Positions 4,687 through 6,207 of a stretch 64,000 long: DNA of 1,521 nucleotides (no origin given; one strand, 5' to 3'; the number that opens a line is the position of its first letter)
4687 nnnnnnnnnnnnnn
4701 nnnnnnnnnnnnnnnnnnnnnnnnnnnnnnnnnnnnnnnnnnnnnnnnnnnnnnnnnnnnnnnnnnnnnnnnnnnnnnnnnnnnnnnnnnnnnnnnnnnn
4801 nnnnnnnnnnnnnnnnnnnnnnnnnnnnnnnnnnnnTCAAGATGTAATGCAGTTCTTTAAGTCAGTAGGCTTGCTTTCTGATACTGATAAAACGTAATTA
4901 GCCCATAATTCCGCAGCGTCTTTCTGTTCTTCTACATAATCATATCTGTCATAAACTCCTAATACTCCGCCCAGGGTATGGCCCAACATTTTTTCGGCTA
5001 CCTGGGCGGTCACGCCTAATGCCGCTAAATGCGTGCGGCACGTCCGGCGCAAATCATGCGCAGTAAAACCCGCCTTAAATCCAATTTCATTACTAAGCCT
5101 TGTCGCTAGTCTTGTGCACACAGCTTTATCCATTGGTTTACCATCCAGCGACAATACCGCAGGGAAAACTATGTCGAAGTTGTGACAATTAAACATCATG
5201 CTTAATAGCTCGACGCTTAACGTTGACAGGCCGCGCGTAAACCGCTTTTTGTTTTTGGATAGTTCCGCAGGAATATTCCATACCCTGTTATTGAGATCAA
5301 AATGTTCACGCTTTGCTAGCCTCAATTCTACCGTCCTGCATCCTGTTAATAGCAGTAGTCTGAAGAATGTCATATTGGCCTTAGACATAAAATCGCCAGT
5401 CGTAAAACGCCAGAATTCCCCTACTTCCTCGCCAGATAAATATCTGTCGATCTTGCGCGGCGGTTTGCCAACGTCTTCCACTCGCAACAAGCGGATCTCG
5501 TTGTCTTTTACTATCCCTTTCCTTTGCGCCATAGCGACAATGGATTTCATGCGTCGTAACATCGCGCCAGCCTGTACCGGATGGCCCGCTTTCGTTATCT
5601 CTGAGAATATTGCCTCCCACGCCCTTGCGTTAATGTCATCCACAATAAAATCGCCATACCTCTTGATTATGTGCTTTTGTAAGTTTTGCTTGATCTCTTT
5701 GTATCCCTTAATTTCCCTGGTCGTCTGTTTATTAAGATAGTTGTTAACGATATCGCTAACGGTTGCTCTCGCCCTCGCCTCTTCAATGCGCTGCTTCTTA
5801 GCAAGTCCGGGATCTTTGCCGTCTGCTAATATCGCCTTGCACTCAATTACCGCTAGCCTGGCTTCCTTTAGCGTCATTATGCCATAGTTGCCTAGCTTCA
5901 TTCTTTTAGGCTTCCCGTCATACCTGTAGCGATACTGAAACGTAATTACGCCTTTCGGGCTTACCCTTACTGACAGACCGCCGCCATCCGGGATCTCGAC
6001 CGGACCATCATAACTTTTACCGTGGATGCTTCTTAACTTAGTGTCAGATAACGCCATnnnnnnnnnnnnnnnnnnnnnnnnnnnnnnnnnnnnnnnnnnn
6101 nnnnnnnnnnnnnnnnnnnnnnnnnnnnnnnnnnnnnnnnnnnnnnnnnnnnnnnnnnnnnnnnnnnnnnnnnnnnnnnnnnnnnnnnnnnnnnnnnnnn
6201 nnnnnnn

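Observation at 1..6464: Prophage-like integrative element inserted next to mpaA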

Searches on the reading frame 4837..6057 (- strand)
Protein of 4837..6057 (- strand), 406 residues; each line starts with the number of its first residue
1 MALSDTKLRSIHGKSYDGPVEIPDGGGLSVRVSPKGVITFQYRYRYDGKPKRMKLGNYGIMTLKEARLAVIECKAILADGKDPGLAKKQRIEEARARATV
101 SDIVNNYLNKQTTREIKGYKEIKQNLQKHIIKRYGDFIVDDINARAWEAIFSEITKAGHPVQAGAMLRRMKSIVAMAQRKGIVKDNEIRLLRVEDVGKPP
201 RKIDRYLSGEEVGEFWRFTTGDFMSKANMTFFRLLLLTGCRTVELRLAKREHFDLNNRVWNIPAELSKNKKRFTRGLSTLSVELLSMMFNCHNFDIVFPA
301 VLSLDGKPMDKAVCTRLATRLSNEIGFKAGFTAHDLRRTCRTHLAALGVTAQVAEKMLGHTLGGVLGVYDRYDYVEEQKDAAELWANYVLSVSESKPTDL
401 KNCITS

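Call 19: search_protein_families(library=phrogs, proteins=[window:4837-6057:-])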
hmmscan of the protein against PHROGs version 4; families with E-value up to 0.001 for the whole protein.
window:4837-6057:- (406 aa): 7 families
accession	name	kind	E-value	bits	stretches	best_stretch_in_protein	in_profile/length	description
phrog_1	-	integration and excision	2.3e-66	226.4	1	1-395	91-457/611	integrase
phrog_3423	-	unknown function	1.5e-28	100.8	1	1-143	6-149/157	-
phrog_17497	-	unknown function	1.3e-22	81.3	1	329-396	56-123/133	-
phrog_216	-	integration and excision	2.7e-15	57.2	1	165-374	17-226/301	integrase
phrog_24775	-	unknown function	5.3e-13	50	1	328-391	25-88/101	-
phrog_4710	-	unknown function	9.3e-10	39.4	1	108-270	36-197/211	-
phrog_7244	-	integration and excision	2.7e-05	24.5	1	42-189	23-165/263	integrase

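Call 20: search_dna_similar(query=window:4837-6057:-, collection=phages, mode=protein, max_rows=25)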
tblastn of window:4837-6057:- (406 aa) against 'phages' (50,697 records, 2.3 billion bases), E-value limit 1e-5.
Records with a match: 739; places in all: 749; records where one place covers at least 80% of the query: 679.
Best place of each record, by identity: <60% 739.
By first word of the organism name: Vibrio 164; Stx2a-converting 110; Escherichia 85; Pseudomonas 49; Klebsiella 43; Acinetobacter 37; Salmonella 31; Enterobacteria 26; Rhodobacter 23; Stx2-converting 17; and 39 more.
By host as written in the record: - 307; Escherichia coli 38; Rhodobacter capsulatus YW1 23; Pseudomonas aeruginosa 20; Klebsiella pneumoniae 18; Moraxella catarrhalis 17; Acinetobacter baumannii 15; Vibrio anguillarum strain BA35 10; and 185 more.
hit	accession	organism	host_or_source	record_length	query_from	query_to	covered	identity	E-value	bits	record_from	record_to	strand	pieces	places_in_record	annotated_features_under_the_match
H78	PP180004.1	Escherichia phage mEp044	Escherichia coli K-12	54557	1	406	100%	49.0%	2e-121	393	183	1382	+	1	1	integrase | hypothetical protein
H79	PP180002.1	Escherichia phage mEp013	Escherichia coli K-12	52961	1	406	100%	48.8%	9e-121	391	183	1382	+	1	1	integrase | hypothetical protein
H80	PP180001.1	Escherichia phage mEp010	Escherichia coli K-12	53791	3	406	100%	48.8%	2e-120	390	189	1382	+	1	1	integrase | hypothetical protein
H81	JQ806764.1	Salmonella phage vB_SosS_Oslo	Salmonella serovar Winston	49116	1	406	100%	48.0%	3e-118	384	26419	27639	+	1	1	integrase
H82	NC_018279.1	Salmonella phage vB_SosS_Oslo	Salmonella serovar Winston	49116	1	406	100%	48.0%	3e-118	384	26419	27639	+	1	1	site-specific integrase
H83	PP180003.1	Escherichia phage mEp515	Escherichia coli K-12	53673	1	406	100%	47.5%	2e-123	399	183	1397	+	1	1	integrase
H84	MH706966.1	Enterobacteria phage mEp021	Escherichia coli str. K-12 substr. W3110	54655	1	406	100%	47.5%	2e-123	399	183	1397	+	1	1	putative integrase | putative helix-turn-helix domain-containing protein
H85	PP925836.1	Escherichia phage MagusPhagus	Escherichia coli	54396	1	406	100%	47.5%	3e-121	392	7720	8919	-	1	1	hypothetical protein (x2)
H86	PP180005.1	Escherichia phage mEp554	Escherichia coli K-12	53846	3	406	100%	47.5%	4e-122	395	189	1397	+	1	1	integrase | hypothetical protein (x2) | terminator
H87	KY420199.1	Proteus phage vB_PvuS_Pm34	Proteus vulgaris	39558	3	406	100%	39.0%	1e-91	307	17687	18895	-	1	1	integrase | hypothetical protein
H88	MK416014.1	Klebsiella phage ST16-OXA48phi5.3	Klebsiella pneumoniae ST16-OXA48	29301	1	390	96%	37.6%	5e-67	236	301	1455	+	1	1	integrase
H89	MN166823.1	Klebsiella phage ST512-KPC3phi13.5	Klebsiella pneumoniae ST512-KPC3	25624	1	390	96%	37.6%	6e-67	236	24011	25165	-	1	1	integrase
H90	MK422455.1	Klebsiella phage ST340-VIM1phi10.1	Klebsiella pneumoniae ST340-VIM1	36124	1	390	96%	37.6%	6e-67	236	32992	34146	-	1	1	integrase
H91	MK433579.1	Klebsiella phage ST11-OXA48phi15.1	Klebsiella pneumoniae ST11-OXA48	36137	1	390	96%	37.6%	6e-67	236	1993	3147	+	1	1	DNA-binding protein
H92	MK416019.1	Klebsiella phage ST11-VIM1phi8.3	Klebsiella pneumoniae ST11-VIM1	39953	1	390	96%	37.6%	6e-67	236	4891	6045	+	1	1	integrase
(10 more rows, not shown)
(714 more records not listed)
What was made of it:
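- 4837..6057 (-): Tyrosine integrase, mEpimmI 'type III', with a P4-type three-domain architecture. 47-49% to type I/II Int of isolated mEp phages (call 20).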

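Call 31: search_protein_families(library=ncbifam, proteins=[window:4837-6057:-], max_evalue=0.01)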
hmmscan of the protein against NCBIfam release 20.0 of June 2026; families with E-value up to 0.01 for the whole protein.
window:4837-6057:- (406 aa): 5 families
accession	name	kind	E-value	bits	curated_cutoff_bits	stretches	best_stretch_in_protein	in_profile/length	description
NF007246.0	PRK09692.1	domain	3.9e-25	88.3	434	1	3-392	8-396/413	integrase domain-containing protein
NF040815.2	recomb_XerA_Arch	equivalog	2.5e-11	43.6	220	1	112-369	13-251/263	site-specific tyrosine recombinase/integron integrase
TIGR02225.1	recomb_XerD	equivalog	2.5e-08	33.6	329.6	1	140-361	39-263/290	site-specific tyrosine recombinase XerD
TIGR02224.1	recomb_XerC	equivalog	6.5e-07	29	335.15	1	125-361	27-266/295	tyrosine recombinase XerC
NF001399.0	PRK00283.1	subfamily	0.00035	19.9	279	1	139-361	48-272/300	tyrosine recombinase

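Call 32: profile_search(protein=window:4837-6057:-)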
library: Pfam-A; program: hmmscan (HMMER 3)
A. the first sequence (406 residues): domains with independent E <= 10: 6; with E <= 0.001: 3
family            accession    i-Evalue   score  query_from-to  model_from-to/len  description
Arm-DNA-bind_3    PF13356.12      4e-19    69.0       3-89          1-82/83  Arm DNA-binding domain
Phage_integrase   PF00589.27    3.4e-16    59.9     207-369         3-165/172  Phage integrase family
Phage_int_M       PF22022.2     0.00015    22.4     104-192         5-94/96  Phage integrase central domain
DUF4358           PF14270.11       0.13    13.0      96-139        55-98/102  Domain of unknown function (DUF4358)
GerPC             PF10737.14       0.23    11.9      92-144        75-124/174  Spore germination protein GerPC
DUF3435           PF11917.13        2.1     7.6     306-385       170-248/418  Protein of unknown function (DUF3435)
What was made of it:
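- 4837..6057 (-): Pfam PF13356 + PF22022 + PF00589 (call 32).
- On P4-type tyrosine integrase: PF13356 at 4e-19 and PF00589 at 3e-16 (call 32).
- Closest known: P4-type. Same: Three-domain architecture (call 32).
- The integrase has the P4-type domain architecture (call 32).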

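Call 42: find_related_loci(query=window:4837-6057:-, collection=viral_contigs, flank=6000)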
Query window:4837-6057:- (406 aa) in viral_contigs; peptide patterns used: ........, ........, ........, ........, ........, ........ (x = any residue, [..] = any of these).
9 stretches matched a pattern; 1 encode a relative of the query (tblastn E <= 1e-3); 1 distinct loci.
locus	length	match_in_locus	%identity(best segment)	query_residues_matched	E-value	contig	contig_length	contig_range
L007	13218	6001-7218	99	1-406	0e+0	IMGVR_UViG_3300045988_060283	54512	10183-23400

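Call 74: find_encoding_contigs(protein=window:4837-6057:-, flank=10000, max_places=6)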
Protein window:4837-6057:- (406 aa): no gene with exactly this product is on record in the collection.
